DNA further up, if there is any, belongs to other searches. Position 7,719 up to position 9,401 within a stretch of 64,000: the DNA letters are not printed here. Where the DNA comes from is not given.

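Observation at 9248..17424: Divergently transcribed core of four exported proteins (Tat-signal protein, 2xCxxCH+LamG lipoprotein, 1xCxxCH protein, beta-propeller+2xCxxCH lipoprotein) with no characterised function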

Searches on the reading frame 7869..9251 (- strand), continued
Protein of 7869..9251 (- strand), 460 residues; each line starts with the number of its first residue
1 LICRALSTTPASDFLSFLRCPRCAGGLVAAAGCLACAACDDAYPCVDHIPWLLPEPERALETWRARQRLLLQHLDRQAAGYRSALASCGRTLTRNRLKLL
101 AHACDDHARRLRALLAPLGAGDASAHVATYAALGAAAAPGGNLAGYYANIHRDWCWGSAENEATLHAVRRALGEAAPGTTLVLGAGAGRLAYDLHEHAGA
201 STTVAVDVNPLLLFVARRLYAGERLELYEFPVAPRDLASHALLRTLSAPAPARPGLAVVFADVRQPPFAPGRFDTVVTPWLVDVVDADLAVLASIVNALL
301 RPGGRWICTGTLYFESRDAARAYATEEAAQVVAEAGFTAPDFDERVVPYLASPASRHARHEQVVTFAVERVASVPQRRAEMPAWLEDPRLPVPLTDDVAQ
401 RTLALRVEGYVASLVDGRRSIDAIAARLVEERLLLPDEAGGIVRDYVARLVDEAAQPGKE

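Call 72: find_encoding_contigs(protein=P0455, flank=10000, max_places=1)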
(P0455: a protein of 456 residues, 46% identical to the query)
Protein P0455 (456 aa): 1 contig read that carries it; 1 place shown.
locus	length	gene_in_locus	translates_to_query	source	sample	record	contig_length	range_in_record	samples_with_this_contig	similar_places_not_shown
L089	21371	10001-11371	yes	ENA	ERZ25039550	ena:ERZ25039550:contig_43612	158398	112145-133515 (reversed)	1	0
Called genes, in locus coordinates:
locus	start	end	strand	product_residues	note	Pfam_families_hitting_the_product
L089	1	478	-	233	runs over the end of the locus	-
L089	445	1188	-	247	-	PF08239:SH3_3, PF13505:OMP_b-brl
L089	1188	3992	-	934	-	PF18582:HZS_alpha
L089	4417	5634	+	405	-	-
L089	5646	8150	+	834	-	PF13442:Cytochrome_CBB3 (faint), PF13385:Laminin_G_3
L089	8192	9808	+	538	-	-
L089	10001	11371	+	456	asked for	PF07942:CARME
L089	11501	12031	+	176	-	PF07638:Sigma70_ECF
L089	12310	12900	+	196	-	PF07638:Sigma70_ECF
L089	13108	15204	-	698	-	PF07715:Plug, PF00593:TonB_dep_Rec_b-barrel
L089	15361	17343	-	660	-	PF01011:PQQ, PF13570:Beta-prop_ACSF4 (faint), PF13360:PQQ_2 (weak)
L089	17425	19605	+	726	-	PF01734:Patatin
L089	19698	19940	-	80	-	-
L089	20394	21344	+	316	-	PF00165:HTH_AraC (weak), PF12833:HTH_18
